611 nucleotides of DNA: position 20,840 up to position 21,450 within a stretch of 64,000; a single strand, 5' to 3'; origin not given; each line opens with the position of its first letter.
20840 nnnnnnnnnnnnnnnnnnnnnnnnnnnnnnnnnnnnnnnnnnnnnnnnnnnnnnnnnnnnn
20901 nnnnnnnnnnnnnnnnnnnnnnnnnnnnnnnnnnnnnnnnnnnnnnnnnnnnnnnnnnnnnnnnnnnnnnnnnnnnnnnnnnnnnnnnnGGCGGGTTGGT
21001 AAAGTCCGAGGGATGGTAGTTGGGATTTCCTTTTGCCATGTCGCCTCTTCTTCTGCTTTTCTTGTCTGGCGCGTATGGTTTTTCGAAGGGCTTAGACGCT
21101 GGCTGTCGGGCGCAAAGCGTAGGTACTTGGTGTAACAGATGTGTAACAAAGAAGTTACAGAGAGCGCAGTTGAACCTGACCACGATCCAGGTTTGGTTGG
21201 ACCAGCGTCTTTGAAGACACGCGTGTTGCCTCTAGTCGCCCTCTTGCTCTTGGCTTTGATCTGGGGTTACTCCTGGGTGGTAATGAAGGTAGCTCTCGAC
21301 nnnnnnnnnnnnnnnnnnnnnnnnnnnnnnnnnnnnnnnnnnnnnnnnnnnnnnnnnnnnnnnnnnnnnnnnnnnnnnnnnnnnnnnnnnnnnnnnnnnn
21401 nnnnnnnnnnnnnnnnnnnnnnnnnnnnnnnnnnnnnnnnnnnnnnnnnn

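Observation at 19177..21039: wHTH + GpgS-like glycosyltransferase + HAD phosphatase tri-domain fusion: candidate single-polypeptide glucosylglycerate (compatible-solute) synthase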

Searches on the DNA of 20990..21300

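Call 106: search_rna_families(source=window, start=20990, end=21300, threshold=evalue, max_evalue=1)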
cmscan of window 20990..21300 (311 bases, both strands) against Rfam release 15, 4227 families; matches with E-value up to 1: 0.
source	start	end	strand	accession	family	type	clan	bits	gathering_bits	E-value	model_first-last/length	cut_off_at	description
